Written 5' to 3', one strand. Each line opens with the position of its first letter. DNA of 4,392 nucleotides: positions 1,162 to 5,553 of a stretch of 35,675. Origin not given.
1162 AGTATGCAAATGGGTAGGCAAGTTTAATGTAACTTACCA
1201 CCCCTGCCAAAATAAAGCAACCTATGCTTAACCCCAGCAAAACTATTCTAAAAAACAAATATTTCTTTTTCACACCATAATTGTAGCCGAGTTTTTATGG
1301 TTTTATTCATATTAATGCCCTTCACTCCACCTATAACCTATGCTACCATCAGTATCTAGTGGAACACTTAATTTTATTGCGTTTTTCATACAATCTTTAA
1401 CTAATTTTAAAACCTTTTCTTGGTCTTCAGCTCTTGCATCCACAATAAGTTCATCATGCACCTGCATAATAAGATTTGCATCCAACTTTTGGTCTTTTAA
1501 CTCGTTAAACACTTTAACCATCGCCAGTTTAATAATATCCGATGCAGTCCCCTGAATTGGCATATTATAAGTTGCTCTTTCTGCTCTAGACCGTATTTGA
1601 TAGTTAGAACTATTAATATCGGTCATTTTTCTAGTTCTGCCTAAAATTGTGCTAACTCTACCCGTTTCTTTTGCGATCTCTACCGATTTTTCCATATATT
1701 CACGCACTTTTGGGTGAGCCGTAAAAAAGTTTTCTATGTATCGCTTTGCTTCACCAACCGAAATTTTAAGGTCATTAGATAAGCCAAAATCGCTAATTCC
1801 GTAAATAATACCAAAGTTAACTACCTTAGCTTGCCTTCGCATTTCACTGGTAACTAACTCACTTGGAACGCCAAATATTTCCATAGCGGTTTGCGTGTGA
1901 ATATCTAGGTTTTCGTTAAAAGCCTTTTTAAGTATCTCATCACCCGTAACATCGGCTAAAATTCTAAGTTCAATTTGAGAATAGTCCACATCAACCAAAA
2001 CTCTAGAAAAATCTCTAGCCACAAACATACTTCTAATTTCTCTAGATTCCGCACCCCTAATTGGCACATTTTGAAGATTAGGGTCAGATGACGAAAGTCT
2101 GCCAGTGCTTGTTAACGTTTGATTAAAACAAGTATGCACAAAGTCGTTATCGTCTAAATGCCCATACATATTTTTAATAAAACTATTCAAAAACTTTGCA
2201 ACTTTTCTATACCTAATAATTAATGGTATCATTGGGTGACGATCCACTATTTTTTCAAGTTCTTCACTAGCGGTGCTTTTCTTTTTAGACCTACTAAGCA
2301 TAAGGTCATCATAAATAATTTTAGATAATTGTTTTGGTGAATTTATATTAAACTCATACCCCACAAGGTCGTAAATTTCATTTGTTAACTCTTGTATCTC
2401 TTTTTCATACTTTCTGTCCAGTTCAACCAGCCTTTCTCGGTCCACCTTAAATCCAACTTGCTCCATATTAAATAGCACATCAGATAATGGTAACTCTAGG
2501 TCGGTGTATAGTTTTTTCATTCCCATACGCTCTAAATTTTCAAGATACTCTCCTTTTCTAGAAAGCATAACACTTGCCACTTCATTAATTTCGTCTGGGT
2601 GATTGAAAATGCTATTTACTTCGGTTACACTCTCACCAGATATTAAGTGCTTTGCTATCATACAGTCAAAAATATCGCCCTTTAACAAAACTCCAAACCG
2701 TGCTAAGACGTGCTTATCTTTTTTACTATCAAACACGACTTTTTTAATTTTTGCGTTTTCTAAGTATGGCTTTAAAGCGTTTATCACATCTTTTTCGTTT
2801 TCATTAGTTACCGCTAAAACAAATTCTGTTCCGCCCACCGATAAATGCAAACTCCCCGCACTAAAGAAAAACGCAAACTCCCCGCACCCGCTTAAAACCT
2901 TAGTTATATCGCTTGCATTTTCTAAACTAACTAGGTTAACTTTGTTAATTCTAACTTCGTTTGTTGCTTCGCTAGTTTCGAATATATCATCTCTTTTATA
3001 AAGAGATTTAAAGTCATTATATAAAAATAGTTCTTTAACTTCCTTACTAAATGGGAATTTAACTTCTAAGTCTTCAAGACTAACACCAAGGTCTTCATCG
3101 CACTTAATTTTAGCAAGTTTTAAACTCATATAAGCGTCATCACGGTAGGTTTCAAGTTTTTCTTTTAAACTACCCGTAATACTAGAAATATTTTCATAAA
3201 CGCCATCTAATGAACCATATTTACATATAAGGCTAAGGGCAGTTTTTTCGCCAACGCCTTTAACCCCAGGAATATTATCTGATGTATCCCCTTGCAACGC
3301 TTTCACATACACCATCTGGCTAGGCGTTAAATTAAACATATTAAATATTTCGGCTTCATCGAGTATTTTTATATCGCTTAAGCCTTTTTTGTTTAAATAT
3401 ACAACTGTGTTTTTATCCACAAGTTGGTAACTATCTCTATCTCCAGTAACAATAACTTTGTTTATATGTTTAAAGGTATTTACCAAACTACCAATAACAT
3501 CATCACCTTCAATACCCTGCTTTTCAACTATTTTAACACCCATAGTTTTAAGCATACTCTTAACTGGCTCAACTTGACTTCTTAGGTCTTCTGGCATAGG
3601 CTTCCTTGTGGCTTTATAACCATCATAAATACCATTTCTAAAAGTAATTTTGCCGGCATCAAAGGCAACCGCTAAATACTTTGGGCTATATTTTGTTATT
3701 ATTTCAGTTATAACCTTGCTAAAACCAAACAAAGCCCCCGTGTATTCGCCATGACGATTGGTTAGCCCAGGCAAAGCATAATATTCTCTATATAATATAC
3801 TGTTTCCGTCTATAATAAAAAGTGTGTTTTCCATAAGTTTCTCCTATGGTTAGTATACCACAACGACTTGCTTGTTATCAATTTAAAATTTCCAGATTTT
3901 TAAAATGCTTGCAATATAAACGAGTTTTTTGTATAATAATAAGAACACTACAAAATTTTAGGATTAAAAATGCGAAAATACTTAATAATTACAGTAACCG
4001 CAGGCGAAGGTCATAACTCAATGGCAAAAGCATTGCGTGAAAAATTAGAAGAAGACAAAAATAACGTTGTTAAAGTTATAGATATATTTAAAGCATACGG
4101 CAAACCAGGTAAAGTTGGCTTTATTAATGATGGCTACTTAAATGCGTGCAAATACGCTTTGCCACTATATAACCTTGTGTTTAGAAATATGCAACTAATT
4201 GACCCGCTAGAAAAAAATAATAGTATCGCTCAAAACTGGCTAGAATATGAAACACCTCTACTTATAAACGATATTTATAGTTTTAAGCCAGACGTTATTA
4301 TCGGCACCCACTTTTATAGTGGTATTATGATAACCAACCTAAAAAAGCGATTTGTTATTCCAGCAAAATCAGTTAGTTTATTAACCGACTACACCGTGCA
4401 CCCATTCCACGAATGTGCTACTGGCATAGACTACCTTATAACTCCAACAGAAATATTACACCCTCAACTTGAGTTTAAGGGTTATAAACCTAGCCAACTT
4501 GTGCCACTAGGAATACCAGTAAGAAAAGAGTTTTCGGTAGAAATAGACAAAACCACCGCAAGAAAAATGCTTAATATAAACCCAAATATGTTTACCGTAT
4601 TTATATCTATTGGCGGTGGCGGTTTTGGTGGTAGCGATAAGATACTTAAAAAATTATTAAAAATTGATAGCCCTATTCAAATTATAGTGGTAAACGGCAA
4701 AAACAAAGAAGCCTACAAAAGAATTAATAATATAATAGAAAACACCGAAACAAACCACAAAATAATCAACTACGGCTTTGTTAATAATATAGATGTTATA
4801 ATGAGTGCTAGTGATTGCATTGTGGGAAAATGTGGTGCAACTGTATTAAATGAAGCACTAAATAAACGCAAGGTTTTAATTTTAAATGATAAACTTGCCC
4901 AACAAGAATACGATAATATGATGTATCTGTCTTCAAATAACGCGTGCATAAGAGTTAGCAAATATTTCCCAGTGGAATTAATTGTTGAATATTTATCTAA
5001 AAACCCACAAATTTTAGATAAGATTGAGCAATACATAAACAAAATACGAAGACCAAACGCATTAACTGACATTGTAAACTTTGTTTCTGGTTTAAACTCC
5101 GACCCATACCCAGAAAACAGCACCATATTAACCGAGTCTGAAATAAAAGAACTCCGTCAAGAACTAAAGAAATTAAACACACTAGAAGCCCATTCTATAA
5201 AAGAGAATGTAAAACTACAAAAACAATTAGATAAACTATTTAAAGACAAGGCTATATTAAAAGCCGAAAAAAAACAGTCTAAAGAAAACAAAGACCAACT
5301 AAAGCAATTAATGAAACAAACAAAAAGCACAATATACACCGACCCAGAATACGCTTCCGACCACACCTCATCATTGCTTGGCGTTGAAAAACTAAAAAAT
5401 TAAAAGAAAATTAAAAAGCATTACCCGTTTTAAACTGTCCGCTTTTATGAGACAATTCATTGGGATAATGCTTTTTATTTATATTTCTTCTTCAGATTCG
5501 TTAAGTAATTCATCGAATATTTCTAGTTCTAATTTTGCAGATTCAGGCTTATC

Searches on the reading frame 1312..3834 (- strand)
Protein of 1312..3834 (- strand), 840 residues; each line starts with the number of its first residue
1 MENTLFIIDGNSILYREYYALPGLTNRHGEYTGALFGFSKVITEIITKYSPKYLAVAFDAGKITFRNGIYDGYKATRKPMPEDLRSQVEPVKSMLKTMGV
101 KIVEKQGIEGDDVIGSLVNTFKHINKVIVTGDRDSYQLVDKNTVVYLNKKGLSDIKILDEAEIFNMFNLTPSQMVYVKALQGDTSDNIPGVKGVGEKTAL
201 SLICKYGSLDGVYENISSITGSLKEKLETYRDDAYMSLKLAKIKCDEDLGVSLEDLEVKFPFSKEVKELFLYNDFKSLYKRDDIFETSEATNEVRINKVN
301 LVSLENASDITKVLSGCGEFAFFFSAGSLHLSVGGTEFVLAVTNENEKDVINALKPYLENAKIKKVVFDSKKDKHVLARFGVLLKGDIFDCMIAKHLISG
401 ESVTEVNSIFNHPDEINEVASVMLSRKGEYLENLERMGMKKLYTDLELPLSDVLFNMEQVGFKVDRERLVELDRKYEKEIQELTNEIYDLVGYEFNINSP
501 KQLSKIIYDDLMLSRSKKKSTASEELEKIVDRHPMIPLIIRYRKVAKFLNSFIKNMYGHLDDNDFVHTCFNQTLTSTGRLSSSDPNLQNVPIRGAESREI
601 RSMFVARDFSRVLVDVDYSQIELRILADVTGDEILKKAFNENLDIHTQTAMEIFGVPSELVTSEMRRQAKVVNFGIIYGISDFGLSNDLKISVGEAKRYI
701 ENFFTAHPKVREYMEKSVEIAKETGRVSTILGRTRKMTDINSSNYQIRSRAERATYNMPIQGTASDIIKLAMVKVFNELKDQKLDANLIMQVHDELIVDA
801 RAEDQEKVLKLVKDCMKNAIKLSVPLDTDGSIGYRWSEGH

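Call 6: search_protein_families(library=pfam, proteins=[window:1312-3834:-], max_evalue=0.001)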
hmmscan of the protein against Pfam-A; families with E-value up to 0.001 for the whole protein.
window:1312-3834:- (840 aa): 5 families
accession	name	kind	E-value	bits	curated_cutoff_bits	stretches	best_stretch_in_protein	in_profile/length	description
PF00476.26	DNA_pol_A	-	7.7e-141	469.9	34.3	1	467-838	2-381/381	DNA polymerase family A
PF02739.22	5_3_exonuc_N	-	1.7e-50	171.3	34.3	1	4-166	1-162/164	5'-3' exonuclease, N-terminal resolvase-like domain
PF01367.25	5_3_exonuc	-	7.8e-31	106.9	40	1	170-260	2-93/97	5'-3' exonuclease, C-terminal SAM fold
PF22619.2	DNA_polI_exo1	-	4.9e-08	33.3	27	1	342-410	29-97/140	DNA polymerase I, ribonuclease H-like domain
PF01612.26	DNA_pol_A_exo1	-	1.6e-07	31.7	23.6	1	336-399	50-113/173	3'-5' exonuclease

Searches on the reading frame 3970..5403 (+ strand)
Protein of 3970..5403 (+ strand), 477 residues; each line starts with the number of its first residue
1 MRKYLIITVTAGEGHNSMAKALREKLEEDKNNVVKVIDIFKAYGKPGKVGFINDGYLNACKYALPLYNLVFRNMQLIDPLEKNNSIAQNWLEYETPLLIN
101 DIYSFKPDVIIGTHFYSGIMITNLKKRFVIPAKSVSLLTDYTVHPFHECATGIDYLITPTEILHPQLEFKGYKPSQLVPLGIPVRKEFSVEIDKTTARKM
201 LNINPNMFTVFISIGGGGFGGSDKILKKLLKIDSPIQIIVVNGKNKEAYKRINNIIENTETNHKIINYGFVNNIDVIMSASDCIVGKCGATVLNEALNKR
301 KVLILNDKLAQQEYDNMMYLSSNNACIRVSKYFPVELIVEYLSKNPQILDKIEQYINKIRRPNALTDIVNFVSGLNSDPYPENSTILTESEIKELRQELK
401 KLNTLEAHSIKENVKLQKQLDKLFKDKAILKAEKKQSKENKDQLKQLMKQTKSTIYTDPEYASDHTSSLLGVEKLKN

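Call 6: search_protein_families(library=pfam, proteins=[window:3970-5403:+], max_evalue=0.001)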
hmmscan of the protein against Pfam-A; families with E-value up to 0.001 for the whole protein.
window:3970-5403:+ (477 aa): 2 families
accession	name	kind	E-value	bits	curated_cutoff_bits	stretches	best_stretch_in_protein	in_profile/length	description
PF06925.17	MGDG_synth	-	1.7e-20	74.2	25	1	15-184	1-169/169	Monogalactosyldiacylglycerol (MGDG) synthase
PF04101.22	Glyco_tran_28_C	-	2.8e-06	27.9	22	1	233-332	29-126/166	Glycosyltransferase family 28 C-terminal domain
